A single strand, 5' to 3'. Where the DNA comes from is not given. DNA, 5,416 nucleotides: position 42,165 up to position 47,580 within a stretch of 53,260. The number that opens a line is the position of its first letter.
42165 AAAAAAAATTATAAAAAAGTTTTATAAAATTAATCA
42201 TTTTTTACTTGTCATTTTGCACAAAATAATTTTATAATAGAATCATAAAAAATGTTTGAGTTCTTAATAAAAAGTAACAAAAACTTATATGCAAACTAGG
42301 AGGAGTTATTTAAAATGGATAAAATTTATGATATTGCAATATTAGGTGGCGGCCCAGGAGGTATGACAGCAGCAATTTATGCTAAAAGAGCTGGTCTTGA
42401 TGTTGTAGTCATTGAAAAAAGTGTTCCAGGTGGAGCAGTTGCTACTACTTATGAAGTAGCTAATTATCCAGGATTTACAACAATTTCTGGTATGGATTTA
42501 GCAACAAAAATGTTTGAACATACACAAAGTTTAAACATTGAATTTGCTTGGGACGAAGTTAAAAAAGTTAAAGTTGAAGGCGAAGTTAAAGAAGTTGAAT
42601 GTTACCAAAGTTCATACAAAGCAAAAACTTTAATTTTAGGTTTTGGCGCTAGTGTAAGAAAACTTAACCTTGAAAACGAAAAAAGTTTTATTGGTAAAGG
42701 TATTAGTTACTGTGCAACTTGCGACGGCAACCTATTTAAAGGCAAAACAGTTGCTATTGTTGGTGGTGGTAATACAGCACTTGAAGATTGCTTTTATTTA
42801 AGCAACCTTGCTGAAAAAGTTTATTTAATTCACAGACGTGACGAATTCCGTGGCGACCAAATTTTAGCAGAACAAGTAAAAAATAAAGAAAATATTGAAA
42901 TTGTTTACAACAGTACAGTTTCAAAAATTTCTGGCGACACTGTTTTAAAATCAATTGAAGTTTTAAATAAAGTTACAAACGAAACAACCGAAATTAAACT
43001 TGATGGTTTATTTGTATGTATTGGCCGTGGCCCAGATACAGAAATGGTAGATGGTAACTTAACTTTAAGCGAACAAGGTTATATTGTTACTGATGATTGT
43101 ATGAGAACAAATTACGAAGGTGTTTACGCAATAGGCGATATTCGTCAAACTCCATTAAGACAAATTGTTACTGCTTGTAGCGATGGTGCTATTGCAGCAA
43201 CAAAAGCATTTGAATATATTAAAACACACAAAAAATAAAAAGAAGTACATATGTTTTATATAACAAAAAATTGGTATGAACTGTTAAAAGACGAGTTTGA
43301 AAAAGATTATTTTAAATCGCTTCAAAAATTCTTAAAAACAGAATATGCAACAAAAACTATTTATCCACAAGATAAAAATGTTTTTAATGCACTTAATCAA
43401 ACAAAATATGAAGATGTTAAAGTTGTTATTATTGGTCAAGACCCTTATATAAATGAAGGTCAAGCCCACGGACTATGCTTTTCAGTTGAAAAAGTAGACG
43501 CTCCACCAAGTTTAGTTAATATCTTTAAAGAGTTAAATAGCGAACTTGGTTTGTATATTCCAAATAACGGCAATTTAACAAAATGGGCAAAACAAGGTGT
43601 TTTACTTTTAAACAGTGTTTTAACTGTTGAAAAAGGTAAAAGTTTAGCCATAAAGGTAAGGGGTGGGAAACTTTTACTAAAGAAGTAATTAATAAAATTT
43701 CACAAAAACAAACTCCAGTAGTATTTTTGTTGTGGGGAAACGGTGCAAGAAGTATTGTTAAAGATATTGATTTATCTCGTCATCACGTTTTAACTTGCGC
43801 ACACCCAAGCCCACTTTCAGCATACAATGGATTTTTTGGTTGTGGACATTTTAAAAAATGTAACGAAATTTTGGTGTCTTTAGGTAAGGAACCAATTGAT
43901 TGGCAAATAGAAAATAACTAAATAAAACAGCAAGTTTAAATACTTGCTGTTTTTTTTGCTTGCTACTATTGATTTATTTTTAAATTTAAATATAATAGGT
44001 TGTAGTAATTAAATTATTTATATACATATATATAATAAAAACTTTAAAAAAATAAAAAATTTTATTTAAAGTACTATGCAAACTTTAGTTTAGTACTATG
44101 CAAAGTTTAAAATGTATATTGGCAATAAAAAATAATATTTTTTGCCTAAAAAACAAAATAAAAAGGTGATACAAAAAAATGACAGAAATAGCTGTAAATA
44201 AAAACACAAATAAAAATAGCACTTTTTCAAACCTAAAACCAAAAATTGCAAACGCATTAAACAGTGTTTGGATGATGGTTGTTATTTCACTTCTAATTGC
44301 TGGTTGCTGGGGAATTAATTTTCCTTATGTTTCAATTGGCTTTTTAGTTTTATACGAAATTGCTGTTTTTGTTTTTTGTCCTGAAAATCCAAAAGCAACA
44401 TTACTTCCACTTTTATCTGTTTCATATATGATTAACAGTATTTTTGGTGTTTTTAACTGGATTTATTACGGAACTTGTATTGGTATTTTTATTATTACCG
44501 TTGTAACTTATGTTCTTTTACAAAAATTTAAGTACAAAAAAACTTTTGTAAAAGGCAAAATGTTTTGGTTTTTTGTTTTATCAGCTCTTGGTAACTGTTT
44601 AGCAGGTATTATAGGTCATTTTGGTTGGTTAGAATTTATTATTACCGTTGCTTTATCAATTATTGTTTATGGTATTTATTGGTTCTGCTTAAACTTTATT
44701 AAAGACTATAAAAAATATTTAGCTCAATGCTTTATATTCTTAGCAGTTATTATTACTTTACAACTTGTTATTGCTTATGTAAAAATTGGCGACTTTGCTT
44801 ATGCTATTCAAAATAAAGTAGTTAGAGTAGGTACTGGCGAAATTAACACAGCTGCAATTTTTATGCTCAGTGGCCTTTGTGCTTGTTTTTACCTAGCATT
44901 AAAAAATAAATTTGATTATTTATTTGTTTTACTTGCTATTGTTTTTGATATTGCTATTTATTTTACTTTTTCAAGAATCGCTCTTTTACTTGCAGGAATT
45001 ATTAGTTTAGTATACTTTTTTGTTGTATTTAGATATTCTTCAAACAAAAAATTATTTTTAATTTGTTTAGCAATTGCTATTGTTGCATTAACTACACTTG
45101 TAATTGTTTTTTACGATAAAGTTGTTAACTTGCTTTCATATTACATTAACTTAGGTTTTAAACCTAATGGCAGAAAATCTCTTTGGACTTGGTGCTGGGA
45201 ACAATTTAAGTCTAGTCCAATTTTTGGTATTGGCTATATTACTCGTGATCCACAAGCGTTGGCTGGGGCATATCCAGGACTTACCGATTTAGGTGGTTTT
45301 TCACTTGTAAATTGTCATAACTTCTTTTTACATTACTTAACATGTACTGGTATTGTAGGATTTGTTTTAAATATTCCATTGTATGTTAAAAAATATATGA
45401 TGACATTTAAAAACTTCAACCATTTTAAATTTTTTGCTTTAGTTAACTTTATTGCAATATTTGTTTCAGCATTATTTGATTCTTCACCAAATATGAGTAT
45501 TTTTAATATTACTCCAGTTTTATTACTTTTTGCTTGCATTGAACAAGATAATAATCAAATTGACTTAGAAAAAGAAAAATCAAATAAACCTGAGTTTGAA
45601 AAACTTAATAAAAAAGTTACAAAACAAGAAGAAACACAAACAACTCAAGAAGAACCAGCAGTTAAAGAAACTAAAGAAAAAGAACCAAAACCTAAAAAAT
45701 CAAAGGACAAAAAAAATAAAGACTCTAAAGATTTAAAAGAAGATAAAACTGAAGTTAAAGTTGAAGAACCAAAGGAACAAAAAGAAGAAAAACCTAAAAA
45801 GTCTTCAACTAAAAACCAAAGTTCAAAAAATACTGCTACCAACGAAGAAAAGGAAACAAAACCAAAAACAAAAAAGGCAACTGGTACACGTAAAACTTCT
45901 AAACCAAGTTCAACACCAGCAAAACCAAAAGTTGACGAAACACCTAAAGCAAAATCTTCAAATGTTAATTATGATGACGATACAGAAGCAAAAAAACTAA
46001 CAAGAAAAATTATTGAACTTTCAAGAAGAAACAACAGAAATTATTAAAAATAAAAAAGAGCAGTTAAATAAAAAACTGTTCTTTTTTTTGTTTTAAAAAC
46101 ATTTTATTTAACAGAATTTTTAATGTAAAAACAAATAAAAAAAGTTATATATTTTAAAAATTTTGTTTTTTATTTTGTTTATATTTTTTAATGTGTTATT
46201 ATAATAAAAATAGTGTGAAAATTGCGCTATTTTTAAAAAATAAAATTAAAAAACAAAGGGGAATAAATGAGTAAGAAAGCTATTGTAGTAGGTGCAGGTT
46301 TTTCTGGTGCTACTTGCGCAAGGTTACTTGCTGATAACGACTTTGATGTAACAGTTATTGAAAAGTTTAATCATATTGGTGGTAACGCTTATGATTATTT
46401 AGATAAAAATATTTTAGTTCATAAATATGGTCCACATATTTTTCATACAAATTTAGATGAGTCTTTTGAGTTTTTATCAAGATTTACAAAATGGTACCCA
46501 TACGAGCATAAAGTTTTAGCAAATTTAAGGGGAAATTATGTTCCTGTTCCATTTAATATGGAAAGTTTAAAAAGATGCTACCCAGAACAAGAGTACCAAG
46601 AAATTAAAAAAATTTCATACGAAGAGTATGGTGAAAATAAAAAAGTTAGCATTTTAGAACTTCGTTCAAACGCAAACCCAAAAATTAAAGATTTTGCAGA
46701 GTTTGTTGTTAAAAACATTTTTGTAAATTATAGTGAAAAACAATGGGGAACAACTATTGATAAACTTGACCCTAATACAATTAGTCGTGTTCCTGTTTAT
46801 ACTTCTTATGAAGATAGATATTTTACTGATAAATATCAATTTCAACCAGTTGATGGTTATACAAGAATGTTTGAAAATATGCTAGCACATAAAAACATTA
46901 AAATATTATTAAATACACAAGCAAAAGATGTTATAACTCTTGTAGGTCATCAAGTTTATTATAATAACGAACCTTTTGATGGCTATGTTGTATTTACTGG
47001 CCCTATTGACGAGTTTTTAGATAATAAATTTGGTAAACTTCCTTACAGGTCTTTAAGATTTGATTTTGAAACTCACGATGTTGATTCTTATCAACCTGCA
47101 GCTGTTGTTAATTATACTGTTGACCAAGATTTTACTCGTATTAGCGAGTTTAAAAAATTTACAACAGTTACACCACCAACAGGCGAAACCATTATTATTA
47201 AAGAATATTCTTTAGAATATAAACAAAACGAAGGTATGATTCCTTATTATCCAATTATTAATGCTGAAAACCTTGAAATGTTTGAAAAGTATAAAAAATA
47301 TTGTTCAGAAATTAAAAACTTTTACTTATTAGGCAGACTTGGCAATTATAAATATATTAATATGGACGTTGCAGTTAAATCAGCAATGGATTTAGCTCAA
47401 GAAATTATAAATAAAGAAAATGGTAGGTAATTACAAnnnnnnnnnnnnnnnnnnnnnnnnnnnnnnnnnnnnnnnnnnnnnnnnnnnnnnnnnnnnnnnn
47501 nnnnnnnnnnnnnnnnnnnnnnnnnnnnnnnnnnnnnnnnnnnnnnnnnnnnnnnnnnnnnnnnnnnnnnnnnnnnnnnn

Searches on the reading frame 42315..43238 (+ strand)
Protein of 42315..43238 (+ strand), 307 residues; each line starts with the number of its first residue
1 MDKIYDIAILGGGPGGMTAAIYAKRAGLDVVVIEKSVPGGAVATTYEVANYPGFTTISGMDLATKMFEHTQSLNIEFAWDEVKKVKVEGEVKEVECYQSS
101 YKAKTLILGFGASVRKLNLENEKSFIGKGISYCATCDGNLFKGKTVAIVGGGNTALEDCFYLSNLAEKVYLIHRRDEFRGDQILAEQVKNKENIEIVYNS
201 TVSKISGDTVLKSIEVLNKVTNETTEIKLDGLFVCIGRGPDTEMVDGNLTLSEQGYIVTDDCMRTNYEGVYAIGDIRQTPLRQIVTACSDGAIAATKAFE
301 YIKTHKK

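Call 36: search_protein_families(library=pfam, proteins=[window:42315-43238:+], max_evalue=0.001)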
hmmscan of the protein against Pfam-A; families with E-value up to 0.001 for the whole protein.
window:42315-43238:+ (307 aa): 11 families
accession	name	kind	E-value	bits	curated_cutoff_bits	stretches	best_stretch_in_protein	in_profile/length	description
PF07992.20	Pyr_redox_2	-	8.8e-54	183.3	26.1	1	5-291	1-291/291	Pyridine nucleotide-disulphide oxidoreductase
PF13738.12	Pyr_redox_3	-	1.4e-20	74.2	30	2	71-274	94-305/305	Pyridine nucleotide-disulphide oxidoreductase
PF00070.33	Pyr_redox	-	6.6e-17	62.2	22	1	146-215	2-78/82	Pyridine nucleotide-disulphide oxidoreductase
PF12831.13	FAD_oxidored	-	4e-08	33.4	27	1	6-42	1-38/416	FAD dependent oxidoreductase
PF13450.12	NAD_binding_8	-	9.5e-08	32.7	21.9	1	9-53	1-42/68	NAD(P)-binding Rossmann-like domain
PF01266.30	DAO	-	2.7e-06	27.6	27.9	1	6-41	1-38/353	FAD dependent oxidoreductase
PF00890.30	FAD_binding_2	-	2.9e-06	27.2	20.4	1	6-41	1-37/414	FAD binding domain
PF01946.23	Thi4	-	3.1e-06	27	26.2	1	5-40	18-55/235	Thi4 family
PF03486.20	HI0933_like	-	8e-05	22.6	50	1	6-36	2-32/244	HI0933-like protein Rossmann domain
PF01134.28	GIDA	-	0.00021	20.9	22.1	0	6-42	1-29/391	Glucose inhibited division protein A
PF01494.25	FAD_binding_3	-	0.00073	19.3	22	0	6-35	3-32/349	FAD binding domain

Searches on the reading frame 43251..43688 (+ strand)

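Call 36: search_protein_families(library=pfam, proteins=[window:43251-43688:+], max_evalue=0.001)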
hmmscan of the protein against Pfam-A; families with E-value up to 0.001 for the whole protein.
window:43251-43688:+ (145 aa): 1 family
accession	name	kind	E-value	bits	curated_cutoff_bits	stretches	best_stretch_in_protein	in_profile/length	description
PF03167.25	UDG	-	1.5e-08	35.3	24.3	1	55-129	7-62/141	Uracil DNA glycosylase superfamily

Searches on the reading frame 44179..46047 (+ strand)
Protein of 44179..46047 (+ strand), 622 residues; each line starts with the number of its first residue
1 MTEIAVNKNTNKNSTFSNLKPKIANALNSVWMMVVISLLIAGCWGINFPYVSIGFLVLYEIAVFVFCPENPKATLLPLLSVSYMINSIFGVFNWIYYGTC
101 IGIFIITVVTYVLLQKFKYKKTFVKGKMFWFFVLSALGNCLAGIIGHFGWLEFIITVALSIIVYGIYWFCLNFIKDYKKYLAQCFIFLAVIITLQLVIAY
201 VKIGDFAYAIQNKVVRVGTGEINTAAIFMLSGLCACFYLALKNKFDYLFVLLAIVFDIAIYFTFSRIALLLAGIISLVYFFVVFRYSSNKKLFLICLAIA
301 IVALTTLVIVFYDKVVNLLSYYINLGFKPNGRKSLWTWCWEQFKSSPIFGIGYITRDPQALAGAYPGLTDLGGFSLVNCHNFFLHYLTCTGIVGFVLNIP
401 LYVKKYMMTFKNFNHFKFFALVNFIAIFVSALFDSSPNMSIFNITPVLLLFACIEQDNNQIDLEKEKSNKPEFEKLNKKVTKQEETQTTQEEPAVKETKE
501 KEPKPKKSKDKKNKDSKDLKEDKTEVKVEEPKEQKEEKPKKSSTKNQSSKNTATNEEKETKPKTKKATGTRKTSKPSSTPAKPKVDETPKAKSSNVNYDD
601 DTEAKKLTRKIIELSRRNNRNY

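Call 37: search_protein_families(library=pfam, proteins=[window:44179-46047:+], max_evalue=0.001)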
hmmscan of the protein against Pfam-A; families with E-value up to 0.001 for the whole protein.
window:44179-46047:+ (622 aa): 1 family
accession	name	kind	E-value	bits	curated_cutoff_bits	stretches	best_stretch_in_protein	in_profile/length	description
PF04932.20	Wzy_C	-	4.5e-14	52.9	31.7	1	253-397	6-147/149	O-Antigen ligase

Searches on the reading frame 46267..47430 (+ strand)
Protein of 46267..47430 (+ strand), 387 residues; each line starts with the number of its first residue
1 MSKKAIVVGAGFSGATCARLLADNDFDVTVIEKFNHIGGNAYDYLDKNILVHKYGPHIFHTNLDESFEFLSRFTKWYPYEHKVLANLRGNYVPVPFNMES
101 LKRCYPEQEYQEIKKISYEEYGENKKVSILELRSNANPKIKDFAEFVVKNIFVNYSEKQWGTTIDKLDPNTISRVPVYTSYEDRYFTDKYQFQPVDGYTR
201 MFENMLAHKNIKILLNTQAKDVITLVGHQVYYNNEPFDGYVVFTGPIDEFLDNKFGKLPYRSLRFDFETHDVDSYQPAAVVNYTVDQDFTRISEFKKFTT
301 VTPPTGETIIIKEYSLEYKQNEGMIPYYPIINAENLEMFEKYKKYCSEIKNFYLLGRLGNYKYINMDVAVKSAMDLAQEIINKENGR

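Call 37: search_protein_families(library=pfam, proteins=[window:46267-47430:+], max_evalue=0.001)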
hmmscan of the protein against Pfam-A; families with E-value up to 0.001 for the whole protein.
window:46267-47430:+ (387 aa): 9 families
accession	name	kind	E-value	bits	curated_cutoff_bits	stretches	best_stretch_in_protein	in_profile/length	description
PF03275.19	GLF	-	7e-66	222.2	26.3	1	151-363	2-203/203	UDP-galactopyranose mutase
PF13450.12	NAD_binding_8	-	1.1e-19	70.9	21.9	1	7-73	1-68/68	NAD(P)-binding Rossmann-like domain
PF01266.30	DAO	-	1.2e-06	28.7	27.9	1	5-39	2-37/353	FAD dependent oxidoreductase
PF12831.13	FAD_oxidored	-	1.4e-06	28.3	27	0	6-46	3-43/416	FAD dependent oxidoreductase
PF01593.30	Amino_oxidase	-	3.6e-06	27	19.8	1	12-72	1-60/443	Flavin containing amine oxidoreductase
PF01946.23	Thi4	-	1.4e-05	24.9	26.2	1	5-41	20-57/235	Thi4 family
PF00070.33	Pyr_redox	-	2.7e-05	25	22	0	4-43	1-39/82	Pyridine nucleotide-disulphide oxidoreductase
PF13454.12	NAD_binding_9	-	0.00021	21.7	21.8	1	7-77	2-72/155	FAD-NAD(P)-binding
PF07992.20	Pyr_redox_2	-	0.00024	21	26.1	0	4-37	2-31/291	Pyridine nucleotide-disulphide oxidoreductase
